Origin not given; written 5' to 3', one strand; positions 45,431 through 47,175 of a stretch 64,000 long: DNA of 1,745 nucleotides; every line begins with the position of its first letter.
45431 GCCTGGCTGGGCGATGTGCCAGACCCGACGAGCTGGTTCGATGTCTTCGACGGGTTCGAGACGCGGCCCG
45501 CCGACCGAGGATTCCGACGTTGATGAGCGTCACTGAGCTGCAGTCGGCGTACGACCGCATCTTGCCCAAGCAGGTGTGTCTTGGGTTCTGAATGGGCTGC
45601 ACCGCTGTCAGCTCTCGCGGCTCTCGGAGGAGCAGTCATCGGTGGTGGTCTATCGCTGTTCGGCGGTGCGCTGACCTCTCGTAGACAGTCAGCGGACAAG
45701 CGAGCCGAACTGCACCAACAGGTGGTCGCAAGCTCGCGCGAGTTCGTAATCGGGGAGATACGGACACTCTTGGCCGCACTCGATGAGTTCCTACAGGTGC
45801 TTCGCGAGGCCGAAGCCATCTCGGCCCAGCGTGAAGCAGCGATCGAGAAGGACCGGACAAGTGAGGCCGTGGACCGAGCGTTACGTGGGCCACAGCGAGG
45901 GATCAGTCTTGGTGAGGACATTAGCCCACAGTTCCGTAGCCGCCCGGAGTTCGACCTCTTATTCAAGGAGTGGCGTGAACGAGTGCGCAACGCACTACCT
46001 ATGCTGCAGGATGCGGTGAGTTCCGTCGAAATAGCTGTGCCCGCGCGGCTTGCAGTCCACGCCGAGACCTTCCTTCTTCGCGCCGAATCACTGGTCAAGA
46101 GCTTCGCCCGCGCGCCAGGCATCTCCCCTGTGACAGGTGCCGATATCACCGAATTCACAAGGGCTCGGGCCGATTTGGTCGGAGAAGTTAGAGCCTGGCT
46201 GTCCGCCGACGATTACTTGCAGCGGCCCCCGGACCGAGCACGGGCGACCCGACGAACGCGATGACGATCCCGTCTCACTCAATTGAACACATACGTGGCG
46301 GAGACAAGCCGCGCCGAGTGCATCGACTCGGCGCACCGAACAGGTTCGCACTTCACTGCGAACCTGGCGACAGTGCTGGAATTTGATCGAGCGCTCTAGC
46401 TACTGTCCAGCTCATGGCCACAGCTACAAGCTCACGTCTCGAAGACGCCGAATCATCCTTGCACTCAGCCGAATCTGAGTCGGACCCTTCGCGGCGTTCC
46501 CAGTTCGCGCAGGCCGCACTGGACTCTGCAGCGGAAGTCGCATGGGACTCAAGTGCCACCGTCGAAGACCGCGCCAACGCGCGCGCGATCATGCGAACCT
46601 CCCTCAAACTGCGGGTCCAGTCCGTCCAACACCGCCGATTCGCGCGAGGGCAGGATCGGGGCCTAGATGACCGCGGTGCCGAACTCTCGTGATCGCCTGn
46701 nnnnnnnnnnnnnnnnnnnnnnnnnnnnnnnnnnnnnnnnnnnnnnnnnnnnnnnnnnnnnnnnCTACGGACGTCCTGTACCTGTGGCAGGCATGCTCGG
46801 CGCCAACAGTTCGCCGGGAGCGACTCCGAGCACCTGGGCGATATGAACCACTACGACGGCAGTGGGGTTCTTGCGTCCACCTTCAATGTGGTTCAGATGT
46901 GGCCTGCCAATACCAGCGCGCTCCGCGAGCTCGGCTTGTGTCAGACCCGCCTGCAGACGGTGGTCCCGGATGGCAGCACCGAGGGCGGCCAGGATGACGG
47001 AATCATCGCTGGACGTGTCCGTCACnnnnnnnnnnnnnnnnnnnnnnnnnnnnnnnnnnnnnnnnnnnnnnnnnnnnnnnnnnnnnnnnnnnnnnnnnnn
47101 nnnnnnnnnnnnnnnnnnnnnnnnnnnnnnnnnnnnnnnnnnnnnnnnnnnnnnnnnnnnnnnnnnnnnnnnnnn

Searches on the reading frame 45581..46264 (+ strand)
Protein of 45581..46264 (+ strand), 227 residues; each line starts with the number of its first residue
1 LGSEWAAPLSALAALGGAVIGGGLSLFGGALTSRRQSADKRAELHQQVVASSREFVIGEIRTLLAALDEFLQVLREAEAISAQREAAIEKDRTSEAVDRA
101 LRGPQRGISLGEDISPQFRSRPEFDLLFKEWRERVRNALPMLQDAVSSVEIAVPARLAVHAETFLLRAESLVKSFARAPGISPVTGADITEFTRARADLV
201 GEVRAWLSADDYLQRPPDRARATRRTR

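Call 10: search_protein_families(library=pfam, proteins=[window:45581-46264:+], max_evalue=0.01)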
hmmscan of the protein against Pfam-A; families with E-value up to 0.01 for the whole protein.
window:45581-46264:+ (227 aa): 0 families

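Call 12: search_protein_families(library=phrogs, proteins=[window:45581-46264:+], max_evalue=0.01)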
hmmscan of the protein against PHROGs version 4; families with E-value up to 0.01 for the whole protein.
window:45581-46264:+ (227 aa): 1 family
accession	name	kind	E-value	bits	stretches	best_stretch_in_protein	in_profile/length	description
phrog_342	-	head and packaging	0.00062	18.9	1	3-134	375-429/1235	internal virion protein with endolysin domain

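Call 13: search_protein_families(library=ncbifam, proteins=[window:45581-46264:+], max_evalue=0.01)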
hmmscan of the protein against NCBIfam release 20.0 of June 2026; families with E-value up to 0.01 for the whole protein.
window:45581-46264:+ (227 aa): 0 families

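Call 14: search_protein_families(library=padloc, proteins=[window:45581-46264:+], max_evalue=0.01)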
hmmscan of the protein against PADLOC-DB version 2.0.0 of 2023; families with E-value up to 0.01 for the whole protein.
window:45581-46264:+ (227 aa): 0 families

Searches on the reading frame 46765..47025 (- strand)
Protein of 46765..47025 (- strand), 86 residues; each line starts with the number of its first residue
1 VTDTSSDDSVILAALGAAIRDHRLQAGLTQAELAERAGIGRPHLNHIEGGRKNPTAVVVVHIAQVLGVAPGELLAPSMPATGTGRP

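Call 10: search_protein_families(library=pfam, proteins=[window:46765-47025:-], max_evalue=0.01)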
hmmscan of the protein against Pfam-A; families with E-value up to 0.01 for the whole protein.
window:46765-47025:- (86 aa): 6 families
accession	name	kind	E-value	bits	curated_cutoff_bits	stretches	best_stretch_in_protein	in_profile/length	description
PF13560.12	HTH_31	-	6.3e-16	58.9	27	1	14-74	1-61/64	Helix-turn-helix domain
PF01381.28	HTH_3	-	1.5e-13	51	23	1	19-73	1-55/55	Helix-turn-helix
PF12844.13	HTH_19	-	4.2e-12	46.2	30.2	1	16-75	1-60/64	Helix-turn-helix domain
PF13443.12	HTH_26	-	6.5e-07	29.9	22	1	25-74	8-58/63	Cro/C1-type HTH DNA-binding domain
PF13744.12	HTH_37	-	0.00012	22.3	27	1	9-51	13-55/80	Helix-turn-helix domain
PF13413.12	HTH_25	-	0.0041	17.4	24.6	1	20-51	3-34/62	Helix-turn-helix domain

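Call 12: search_protein_families(library=phrogs, proteins=[window:46765-47025:-], max_evalue=0.01)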
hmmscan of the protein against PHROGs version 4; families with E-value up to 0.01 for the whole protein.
window:46765-47025:- (86 aa): 26 families (the best 25 are shown)
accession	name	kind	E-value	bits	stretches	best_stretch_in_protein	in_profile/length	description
phrog_4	-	transcription regulation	3.3e-10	40.5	1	15-74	137-192/400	transcriptional repressor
phrog_8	-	transcription regulation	6.5e-10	40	1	19-76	164-218/346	transcriptional regulator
phrog_3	-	transcription regulation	1.5e-09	39.2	1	16-76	90-148/430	transcriptional repressor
phrog_5823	-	transcription regulation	1.5e-09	38.5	1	14-79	6-72/404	transcriptional regulator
phrog_2439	-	transcription regulation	3.2e-09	37.1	1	15-77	8-70/367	transcriptional regulator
phrog_7241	-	transcription regulation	3.6e-09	37.7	1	18-74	68-121/122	transcriptional regulator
phrog_1373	-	transcription regulation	5.4e-09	37.2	1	15-69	64-118/166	transcriptional regulator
phrog_4583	-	transcription regulation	1.1e-07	32.8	1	14-80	10-76/81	transcriptional repressor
phrog_2328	-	transcription regulation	3.8e-07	31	1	13-70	14-71/128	transcriptional repressor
phrog_2967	-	transcription regulation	2.5e-06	28.2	1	16-76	12-72/225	transcriptional regulator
phrog_4836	-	transcription regulation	1.1e-05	26.1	1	14-75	75-136/194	CII-like regulator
phrog_955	-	DNA, RNA and nucleotide metabolism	1.6e-05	25.7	1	13-53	23-63/142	HTH DNA binding protein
phrog_9908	-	DNA, RNA and nucleotide metabolism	1.6e-05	25.2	1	12-69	11-68/282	DNA binding protein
phrog_38027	-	transcription regulation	4.2e-05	24.6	1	18-73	72-127/143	transcriptional repressor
phrog_2104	-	unknown function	5.8e-05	24.2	1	18-63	43-88/103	-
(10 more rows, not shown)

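Call 13: search_protein_families(library=ncbifam, proteins=[window:46765-47025:-], max_evalue=0.01)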
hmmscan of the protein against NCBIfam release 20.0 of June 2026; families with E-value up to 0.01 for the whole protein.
window:46765-47025:- (86 aa): 15 families
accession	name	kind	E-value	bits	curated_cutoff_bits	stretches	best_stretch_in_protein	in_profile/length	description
TIGR03070.1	couple_hipB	subfamily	4.6e-12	45.7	71.65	1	14-68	2-56/58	type II toxin-antitoxin system Y4mF family antitoxin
NF006015.0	PRK08154.1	subfamily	5.6e-11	42.1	204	1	3-77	19-93/314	anaerobic benzoate catabolism transcriptional regulator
NF041951.1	phage_RstR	subfamily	7e-09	35.9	80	1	16-75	4-63/108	RstR family transcriptional repressor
NF047948.1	male_kill_WMK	equivalog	2.2e-06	27.4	300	1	10-74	158-222/300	WO male-killing family protein Wmk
NF041493.1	MobT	equivalog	7.8e-05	21.6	600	1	19-66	1-48/383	MobT family relaxase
NF038139.1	Reg_Aceta_RamB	equivalog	0.00016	20.4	700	1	15-69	3-57/465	acetate metabolism transcriptional regulator RamB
NF010465.0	PRK13890.1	equivalog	0.00018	21.6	96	1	27-69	18-60/121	conjugal transfer protein TrbA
TIGR00270.2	TIGR00270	equivalog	0.00036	20.4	110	1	12-68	73-129/159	multiprotein bridging factor aMBF1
NF007408.0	PRK09943.1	equivalog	0.00075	19.1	211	1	14-73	7-66/185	HTH-type transcriptional regulator PuuR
NF048000.1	ECH1013_TF_S24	equivalog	0.0011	18.8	300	1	17-70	5-59/204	ECH_1013 family putative transcriptional regulator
TIGR02607.1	antidote_HigA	equivalog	0.0012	18.6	47.7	1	19-72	11-65/81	HigA family addiction module antitoxin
TIGR03830.1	CxxCG_CxxCG_HTH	subfamily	0.0013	18.5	61.8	1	15-58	66-109/127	type II TA system antitoxin MqsA family protein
NF007257.0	PRK09706.1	subfamily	0.0014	18.4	101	1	14-73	5-64/135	transcriptional repressor DicA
NF041677.1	trans_regClgR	equivalog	0.0015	18.6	170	1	13-74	7-68/113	transcriptional regulator ClgR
NF007271.0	PRK09726.1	equivalog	0.0054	16.7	79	1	17-68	15-66/88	type II toxin-antitoxin system antitoxin HipB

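Call 14: search_protein_families(library=padloc, proteins=[window:46765-47025:-], max_evalue=0.01)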
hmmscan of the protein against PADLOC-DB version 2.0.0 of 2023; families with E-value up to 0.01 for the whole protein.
window:46765-47025:- (86 aa): 19 families
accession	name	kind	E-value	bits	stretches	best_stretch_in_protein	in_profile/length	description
PDLC02926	HTH_VI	-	1.2e-11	42.7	1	15-69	2-56/92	-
PDLC04142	capH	-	1.9e-09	36.5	1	14-75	6-67/103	capH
PDLC03665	Control_protein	-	2.6e-07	28.8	1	15-75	9-70/77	control protein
PDLC04775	PDC-M69A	-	1.8e-06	26.4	1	11-76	4-69/113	-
PDLC03664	Control_protein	-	2.5e-06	25.8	1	11-74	10-73/74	control protein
PDLC03952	RmrA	-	2.5e-06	24.6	1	17-67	25-75/395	-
PDLC03947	RmrA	-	2.6e-05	21.2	1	15-67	12-64/383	-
PDLC03953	RmrA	-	3e-05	21.4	1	13-68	4-59/373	-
PDLC03949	RmrA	-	4.5e-05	20.5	1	23-71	11-59/363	-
PDLC03951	RmrA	-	0.00019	18.5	1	19-74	13-68/400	-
PDLC03955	RmrA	-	0.00044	17.6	1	23-81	29-86/371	-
PDLC03943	RmrA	-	0.00075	16.7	1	16-70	4-58/370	-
PDLC03954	RmrA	-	0.00082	16.4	1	16-70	12-66/380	-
PDLC03536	REase_II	-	0.0011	16.6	1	19-78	15-74/237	Type II restriction enzyme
PDLC03668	Control_protein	-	0.0016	16.9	1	9-63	3-57/79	control protein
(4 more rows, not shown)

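Call 40: search_solved_structures(query=window:46765-47025:-, max_evalue=0.01, show_alignments=2)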
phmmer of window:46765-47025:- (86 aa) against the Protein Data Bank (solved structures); distinct sequences matched with E-value up to 0.01: 28.
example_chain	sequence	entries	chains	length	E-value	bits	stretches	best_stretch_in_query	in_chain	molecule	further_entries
8tac_A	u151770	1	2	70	6.7e-09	39.1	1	13-71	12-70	DBP48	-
3kxa_A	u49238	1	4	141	6.7e-08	35.9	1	8-75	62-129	Putative uncharacterized protein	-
3f51_A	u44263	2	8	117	8.5e-07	32.4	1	8-76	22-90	Clp gene regulator (ClgR)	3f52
1sq8_A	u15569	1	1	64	2.9e-06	30.7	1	15-74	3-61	dh434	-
1y7y_A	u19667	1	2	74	1.6e-05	28.4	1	10-74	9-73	C.AhdI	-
7t5u_A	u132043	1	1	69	6e-05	26.5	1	13-70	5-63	Helix-turn-helix domain-containing protein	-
5tn0_A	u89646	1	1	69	0.00019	25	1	15-74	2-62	HTH-type transcriptional regulator SinR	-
1per_L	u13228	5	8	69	0.00019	24.9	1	16-74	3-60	PROTEIN (434 REPRESSOR) | 434 REPRESSOR | REPRESSOR PROTEIN CI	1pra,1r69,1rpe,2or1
1r63_A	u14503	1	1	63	0.00019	24.9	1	16-72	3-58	REPRESSOR PROTEIN FROM BACTERIOPHAGE 434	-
3qq6_A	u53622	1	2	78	0.00021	24.8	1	15-74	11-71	HTH-type transcriptional regulator sinR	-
2b5a_A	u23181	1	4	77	0.00022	24.7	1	14-68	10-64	C.BclI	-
3vk0_A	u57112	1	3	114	0.00027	24.5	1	7-77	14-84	Transcriptional regulator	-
6jq1_A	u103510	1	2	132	0.00035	24.1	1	18-73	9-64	Transcriptional regulator, XRE family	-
7t8i_A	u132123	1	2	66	0.00047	23.7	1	14-74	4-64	Phage element (ICEBs1)transcriptional regulator (Xre family)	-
1b0n_A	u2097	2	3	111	0.00061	23.3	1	15-74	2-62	PROTEIN (SINR PROTEIN) | HTH-TYPE TRANSCRIPTIONAL REGULATOR SINR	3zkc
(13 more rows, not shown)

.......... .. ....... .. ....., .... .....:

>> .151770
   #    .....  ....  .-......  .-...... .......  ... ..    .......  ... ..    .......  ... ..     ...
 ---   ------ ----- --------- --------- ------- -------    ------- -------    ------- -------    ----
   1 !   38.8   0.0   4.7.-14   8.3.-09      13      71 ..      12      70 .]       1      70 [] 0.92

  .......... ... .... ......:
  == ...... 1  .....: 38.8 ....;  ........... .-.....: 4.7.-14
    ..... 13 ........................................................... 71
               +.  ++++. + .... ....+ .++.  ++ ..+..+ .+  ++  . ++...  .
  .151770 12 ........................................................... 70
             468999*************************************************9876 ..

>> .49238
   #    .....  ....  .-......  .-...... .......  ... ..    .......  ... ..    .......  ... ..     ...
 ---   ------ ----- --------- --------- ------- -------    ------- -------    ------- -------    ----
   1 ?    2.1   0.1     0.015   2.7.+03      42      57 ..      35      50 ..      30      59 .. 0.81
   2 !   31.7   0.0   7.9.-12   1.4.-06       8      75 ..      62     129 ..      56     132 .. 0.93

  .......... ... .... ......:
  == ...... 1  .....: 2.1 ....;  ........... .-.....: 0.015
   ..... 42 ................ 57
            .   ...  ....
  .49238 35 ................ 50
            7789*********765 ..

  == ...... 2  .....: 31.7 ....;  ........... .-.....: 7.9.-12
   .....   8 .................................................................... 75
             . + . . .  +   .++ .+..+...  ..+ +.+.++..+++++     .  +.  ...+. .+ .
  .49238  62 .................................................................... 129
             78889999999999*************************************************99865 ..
